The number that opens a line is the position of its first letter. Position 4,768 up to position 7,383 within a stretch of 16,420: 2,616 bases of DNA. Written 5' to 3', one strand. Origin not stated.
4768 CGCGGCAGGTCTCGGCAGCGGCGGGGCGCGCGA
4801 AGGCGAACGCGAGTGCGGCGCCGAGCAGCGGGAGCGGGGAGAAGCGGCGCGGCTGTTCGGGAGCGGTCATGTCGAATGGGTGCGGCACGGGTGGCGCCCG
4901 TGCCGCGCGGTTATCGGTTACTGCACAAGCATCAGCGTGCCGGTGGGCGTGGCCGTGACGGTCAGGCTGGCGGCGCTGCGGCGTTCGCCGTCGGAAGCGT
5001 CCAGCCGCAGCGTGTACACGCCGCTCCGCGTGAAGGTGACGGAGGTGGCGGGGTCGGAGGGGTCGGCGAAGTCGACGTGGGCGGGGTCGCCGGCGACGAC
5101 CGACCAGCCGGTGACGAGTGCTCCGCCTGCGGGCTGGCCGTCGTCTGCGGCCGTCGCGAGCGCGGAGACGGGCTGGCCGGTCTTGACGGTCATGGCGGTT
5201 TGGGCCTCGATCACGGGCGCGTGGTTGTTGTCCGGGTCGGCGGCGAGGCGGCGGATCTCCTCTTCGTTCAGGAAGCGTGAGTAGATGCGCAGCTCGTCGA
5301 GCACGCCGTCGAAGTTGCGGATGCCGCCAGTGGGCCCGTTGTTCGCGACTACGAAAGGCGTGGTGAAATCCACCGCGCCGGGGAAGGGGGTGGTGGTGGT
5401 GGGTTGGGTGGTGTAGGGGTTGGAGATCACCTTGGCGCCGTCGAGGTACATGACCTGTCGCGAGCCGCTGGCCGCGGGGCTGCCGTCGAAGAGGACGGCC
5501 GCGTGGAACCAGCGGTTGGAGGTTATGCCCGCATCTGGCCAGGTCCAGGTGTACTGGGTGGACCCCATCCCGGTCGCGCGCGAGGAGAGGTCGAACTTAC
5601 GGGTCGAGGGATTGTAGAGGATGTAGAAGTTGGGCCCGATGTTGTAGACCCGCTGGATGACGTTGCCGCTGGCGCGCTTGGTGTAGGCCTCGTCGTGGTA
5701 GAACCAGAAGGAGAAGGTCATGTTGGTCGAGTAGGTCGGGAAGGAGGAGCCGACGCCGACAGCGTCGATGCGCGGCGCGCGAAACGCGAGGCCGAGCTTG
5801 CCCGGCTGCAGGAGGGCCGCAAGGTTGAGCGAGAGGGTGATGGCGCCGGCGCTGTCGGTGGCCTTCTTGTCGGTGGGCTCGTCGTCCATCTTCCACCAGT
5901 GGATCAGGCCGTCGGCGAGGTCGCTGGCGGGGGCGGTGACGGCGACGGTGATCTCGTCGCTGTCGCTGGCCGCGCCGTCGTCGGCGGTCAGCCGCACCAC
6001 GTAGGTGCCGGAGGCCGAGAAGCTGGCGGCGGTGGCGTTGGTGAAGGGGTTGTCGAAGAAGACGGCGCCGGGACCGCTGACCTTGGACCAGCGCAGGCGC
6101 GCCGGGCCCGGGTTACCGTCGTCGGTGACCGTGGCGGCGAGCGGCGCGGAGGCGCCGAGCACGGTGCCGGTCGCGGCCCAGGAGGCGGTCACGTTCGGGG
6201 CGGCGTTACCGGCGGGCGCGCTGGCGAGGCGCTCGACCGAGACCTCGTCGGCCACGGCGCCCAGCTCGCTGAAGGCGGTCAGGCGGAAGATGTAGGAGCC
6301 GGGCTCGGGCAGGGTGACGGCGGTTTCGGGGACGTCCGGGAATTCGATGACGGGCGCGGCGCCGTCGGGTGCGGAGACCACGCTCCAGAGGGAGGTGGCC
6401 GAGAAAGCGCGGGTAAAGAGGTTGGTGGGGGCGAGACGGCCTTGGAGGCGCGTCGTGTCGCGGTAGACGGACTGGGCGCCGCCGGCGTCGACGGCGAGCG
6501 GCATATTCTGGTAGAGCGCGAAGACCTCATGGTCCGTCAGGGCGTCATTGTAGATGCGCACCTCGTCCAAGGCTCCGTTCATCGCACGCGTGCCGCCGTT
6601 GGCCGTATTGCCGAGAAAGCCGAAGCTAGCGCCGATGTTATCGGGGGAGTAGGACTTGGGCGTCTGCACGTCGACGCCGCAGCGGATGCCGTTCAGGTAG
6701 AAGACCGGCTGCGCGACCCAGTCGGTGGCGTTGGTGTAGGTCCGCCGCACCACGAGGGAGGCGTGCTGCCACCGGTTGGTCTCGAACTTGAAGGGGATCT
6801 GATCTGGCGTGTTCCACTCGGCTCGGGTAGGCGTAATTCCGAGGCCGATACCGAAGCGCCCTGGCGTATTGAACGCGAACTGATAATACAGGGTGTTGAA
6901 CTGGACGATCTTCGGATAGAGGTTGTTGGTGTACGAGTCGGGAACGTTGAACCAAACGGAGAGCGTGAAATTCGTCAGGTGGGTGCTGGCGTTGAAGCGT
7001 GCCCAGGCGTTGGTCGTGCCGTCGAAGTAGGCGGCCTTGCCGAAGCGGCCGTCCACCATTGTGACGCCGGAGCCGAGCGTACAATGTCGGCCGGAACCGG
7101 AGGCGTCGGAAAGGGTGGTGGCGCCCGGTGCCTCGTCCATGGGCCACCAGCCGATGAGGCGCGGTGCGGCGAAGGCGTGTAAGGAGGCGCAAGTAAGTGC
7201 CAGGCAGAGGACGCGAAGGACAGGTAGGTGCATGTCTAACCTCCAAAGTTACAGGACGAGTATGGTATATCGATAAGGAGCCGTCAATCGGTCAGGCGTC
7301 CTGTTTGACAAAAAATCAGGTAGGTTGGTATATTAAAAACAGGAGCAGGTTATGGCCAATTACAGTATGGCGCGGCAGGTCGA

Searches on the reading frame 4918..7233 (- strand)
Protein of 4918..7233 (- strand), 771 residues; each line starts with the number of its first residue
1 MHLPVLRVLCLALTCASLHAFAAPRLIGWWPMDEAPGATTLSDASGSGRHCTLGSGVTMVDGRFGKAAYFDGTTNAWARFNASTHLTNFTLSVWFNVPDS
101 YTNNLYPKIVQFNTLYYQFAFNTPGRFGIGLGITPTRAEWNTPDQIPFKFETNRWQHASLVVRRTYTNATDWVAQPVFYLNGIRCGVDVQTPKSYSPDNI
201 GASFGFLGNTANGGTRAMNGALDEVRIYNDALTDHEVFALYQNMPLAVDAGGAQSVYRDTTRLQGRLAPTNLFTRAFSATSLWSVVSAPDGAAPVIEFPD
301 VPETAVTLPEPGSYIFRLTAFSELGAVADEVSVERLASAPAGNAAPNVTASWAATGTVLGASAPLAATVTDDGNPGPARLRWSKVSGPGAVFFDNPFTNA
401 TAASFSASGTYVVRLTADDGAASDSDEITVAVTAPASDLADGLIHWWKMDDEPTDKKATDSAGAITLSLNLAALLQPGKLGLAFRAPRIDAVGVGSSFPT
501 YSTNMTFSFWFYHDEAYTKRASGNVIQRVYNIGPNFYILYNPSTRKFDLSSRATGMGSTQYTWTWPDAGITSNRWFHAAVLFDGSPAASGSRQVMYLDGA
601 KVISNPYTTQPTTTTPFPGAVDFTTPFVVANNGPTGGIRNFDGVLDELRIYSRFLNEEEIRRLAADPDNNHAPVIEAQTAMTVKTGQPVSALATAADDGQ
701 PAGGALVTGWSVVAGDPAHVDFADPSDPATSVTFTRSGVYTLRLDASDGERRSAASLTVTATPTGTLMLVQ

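Call 4: search_protein_families(library=pfam, proteins=[window:4918-7233:-], max_evalue=0.1)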
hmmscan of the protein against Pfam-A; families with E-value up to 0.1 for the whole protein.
window:4918-7233:- (771 aa): 5 families
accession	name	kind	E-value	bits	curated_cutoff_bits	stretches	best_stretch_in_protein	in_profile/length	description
PF13385.13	Laminin_G_3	-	5.1e-30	105.1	27.6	2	501-660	15-150/151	Concanavalin A-like lectin/glucanases superfamily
PF22352.2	K319L-like_PKD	-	2e-15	57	27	2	362-432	13-84/84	K319L-like, PKD domain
PF00801.26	PKD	-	6e-12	45.8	23.5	2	682-760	10-79/80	PKD domain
PF18981.6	InlK_D3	-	7.1e-09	36.1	25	1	401-433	42-74/75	Internalin K domain (D3/D4)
PF18911.6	PKD_4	-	4.1e-06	27.2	27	1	670-760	1-82/85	PKD domain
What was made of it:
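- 4918..7233 (-): Upstream gene of the same operon: a secreted LamG-PKD-LamG-PKD protein (771 aa). Pfam (call 4).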

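Call 42: search_protein_families(library=ncbifam, proteins=[window:4918-7233:-], max_evalue=0.001)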
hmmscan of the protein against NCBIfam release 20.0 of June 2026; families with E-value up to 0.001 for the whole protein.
window:4918-7233:- (771 aa): 2 families
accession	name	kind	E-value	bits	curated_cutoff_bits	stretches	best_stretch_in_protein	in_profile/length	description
NF041578.1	betaarabinsidaseHypBA2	equivalog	5e-23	80.6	3200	2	664-764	1036-1135/1709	beta-L-arabinobiosidase HypBA2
NF052521.1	TafC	equivalog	3.8e-07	29.5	410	0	85-243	213-362/373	TafC family fimbrial protein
